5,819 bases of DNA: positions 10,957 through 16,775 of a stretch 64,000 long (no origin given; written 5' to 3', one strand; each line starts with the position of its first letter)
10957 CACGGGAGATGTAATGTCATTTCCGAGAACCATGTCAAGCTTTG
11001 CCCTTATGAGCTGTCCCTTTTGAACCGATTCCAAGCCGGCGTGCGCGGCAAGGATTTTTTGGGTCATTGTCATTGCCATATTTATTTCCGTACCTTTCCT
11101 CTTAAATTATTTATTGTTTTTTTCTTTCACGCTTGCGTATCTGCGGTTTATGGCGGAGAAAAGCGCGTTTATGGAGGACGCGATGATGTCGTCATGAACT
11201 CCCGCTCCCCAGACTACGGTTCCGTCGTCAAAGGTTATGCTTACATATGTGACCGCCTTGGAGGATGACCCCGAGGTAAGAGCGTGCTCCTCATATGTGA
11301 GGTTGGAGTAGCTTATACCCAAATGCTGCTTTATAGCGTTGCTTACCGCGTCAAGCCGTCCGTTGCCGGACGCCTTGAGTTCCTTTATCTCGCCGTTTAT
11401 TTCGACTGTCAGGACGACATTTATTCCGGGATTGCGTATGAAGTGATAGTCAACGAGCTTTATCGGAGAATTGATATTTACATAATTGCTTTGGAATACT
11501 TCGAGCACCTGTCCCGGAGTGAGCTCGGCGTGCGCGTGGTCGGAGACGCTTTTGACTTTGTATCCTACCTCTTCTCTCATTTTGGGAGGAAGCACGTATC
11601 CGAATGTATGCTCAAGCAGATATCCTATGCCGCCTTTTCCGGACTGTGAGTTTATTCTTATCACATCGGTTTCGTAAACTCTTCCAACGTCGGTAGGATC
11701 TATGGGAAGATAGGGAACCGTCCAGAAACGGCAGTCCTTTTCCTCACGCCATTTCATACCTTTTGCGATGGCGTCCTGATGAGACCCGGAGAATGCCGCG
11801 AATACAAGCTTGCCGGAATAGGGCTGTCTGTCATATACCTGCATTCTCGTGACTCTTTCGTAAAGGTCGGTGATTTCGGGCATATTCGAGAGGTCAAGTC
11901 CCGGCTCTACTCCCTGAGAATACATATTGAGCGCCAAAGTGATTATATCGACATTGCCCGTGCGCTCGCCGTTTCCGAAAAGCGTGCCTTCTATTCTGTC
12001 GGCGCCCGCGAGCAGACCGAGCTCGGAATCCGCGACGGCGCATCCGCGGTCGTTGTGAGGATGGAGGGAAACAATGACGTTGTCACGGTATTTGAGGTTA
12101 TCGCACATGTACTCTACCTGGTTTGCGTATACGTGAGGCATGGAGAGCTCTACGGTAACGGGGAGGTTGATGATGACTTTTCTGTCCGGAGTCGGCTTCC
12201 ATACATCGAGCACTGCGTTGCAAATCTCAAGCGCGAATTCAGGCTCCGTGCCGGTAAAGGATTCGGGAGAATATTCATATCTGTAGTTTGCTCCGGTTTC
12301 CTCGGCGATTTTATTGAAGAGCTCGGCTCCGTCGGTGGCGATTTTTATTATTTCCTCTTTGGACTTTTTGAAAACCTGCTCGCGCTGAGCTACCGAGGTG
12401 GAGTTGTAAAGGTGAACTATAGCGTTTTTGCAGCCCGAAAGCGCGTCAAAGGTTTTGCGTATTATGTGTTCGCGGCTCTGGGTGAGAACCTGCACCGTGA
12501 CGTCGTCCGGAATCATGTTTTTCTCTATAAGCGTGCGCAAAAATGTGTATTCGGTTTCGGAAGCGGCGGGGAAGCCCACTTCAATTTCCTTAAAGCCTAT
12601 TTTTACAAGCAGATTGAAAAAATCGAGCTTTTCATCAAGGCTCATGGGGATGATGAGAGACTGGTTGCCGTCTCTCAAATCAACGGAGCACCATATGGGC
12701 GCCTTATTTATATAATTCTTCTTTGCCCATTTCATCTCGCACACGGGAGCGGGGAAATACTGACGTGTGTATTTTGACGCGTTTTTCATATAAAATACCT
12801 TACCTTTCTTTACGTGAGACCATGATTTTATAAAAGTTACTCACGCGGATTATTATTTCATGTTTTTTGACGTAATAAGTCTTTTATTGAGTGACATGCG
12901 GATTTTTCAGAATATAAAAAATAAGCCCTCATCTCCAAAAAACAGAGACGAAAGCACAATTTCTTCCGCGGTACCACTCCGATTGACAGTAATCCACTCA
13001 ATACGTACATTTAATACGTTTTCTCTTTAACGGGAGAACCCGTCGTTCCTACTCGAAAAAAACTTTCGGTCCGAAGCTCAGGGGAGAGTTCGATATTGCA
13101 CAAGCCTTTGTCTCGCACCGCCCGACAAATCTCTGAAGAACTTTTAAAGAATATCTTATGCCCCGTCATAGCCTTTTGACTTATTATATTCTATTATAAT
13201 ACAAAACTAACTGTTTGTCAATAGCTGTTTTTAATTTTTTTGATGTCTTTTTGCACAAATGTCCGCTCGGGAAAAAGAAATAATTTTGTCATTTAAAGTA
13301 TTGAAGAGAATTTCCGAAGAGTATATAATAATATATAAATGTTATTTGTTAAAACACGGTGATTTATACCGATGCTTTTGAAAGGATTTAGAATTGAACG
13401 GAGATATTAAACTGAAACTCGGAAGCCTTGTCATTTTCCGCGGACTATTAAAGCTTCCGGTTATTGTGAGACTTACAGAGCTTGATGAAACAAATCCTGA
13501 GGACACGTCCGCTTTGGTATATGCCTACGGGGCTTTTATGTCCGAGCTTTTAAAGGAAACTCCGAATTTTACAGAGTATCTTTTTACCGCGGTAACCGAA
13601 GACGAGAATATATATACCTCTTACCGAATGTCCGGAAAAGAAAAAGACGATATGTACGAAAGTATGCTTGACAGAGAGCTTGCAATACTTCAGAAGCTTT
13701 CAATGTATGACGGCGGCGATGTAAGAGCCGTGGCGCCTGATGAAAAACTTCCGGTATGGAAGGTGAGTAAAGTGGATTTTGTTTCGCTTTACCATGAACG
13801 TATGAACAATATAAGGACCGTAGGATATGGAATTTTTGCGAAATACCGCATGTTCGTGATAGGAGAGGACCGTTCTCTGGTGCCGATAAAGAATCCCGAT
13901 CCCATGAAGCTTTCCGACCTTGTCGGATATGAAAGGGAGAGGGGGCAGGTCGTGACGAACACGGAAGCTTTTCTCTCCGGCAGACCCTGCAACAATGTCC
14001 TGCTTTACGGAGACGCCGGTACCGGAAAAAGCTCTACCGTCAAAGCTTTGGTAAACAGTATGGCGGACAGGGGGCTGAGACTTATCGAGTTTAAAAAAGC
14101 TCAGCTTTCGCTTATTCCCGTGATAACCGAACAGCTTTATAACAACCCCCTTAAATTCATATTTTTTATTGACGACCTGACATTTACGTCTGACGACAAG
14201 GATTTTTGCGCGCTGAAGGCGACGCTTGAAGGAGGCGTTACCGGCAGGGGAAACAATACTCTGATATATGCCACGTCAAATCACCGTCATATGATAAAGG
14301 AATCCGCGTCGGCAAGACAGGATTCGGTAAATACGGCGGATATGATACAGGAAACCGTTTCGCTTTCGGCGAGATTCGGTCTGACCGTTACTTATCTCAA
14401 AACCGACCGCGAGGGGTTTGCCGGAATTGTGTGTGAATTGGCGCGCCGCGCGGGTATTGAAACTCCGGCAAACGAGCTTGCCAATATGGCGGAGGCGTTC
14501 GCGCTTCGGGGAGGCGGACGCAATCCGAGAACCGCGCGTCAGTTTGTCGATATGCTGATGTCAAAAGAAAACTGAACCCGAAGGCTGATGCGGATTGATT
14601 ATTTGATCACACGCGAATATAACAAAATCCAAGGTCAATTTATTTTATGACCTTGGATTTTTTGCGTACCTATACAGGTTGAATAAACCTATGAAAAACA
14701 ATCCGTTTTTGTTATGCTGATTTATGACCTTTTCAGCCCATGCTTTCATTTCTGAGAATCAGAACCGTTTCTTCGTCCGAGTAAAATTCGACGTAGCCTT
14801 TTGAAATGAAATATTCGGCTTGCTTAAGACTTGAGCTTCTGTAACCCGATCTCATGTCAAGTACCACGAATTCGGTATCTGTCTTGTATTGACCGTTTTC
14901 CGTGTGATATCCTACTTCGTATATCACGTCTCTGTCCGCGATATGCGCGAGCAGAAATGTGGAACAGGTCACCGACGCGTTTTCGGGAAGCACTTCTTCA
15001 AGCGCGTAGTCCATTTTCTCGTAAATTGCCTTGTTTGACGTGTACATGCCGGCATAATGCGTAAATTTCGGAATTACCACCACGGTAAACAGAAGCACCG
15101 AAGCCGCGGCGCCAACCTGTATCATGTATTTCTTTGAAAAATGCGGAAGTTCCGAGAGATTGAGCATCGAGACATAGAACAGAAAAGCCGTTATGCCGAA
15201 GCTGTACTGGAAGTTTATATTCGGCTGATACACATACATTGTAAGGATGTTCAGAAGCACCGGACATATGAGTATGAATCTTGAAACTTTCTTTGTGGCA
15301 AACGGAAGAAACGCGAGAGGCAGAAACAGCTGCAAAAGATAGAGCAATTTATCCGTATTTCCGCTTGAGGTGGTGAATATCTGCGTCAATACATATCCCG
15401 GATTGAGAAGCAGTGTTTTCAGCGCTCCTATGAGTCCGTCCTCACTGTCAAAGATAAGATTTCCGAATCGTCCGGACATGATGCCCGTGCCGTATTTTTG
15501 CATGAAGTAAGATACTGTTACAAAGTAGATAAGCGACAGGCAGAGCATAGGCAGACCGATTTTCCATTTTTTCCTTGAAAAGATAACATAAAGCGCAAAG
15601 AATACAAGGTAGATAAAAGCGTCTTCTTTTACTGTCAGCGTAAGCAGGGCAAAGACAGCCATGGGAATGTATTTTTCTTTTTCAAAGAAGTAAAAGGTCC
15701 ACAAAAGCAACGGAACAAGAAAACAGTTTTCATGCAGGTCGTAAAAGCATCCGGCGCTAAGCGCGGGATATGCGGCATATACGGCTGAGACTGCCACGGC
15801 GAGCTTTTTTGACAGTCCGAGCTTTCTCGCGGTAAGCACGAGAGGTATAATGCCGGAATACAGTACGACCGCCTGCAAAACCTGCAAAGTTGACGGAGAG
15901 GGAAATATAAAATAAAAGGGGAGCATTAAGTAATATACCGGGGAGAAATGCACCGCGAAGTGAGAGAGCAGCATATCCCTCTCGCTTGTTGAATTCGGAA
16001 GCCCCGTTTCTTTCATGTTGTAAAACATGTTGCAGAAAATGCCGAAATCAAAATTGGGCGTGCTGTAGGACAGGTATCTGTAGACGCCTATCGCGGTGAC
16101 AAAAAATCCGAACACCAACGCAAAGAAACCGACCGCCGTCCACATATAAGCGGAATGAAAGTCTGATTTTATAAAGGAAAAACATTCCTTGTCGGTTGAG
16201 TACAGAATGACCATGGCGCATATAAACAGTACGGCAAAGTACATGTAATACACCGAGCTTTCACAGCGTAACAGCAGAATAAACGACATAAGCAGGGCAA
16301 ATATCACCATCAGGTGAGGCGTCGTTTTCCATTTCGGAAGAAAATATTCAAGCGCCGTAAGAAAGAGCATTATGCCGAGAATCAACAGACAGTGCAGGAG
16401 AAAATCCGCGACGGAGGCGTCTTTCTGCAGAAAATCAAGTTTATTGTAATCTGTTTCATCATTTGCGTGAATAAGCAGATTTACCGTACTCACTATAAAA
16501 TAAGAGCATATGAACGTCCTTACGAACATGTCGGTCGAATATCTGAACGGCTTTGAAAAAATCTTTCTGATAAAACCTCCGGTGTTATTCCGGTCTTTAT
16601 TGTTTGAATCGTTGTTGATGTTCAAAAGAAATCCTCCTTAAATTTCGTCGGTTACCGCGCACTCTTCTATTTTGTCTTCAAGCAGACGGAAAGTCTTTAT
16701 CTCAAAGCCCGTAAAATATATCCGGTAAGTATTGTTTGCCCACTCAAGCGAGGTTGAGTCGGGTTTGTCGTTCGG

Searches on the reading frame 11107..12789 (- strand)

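Call 80: search_protein_families(library=pfam, proteins=[window:11107-12789:-], max_evalue=0.00001)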
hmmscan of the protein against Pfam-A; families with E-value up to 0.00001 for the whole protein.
window:11107-12789:- (560 aa): 3 families
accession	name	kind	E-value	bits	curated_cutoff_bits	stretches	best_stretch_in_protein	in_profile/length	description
PF00682.25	HMGL-like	-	1.6e-71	241.2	29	1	31-309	2-259/260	HMGL-like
PF22615.1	IPMS_D2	-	1.3e-31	109.2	27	1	328-393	2-66/66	Alpha-isopropylmalate synthase, post-catalytic domain-like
PF08502.15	LeuA_dimer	-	1.8e-24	86.6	24.9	1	422-549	1-129/131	LeuA allosteric (dimerisation) domain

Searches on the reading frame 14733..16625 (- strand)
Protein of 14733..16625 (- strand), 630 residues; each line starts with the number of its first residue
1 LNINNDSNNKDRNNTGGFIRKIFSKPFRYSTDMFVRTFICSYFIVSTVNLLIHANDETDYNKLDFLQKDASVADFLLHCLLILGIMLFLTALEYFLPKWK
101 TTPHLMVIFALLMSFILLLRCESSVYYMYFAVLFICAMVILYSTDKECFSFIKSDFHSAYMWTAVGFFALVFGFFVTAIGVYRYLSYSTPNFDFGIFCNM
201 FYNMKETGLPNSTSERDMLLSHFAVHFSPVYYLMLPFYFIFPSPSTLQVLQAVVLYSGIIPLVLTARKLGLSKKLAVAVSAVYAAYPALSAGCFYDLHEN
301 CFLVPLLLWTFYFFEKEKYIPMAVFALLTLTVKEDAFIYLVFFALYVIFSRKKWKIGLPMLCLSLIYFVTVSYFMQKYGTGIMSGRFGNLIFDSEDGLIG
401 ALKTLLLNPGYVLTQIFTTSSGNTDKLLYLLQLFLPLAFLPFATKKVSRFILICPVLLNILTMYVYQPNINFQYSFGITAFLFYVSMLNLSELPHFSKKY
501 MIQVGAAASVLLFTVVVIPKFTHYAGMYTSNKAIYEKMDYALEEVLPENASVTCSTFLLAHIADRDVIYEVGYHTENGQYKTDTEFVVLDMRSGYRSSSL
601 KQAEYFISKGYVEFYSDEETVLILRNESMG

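Call 80: search_protein_families(library=pfam, proteins=[window:14733-16625:-], max_evalue=0.00001)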
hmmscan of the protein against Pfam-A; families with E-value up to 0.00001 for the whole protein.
window:14733-16625:- (630 aa): 1 family
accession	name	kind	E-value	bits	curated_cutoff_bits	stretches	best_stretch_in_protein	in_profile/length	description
PF09852.15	DUF2079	-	1.7e-54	186.1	28.2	1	189-604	7-436/459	Predicted membrane protein (DUF2079)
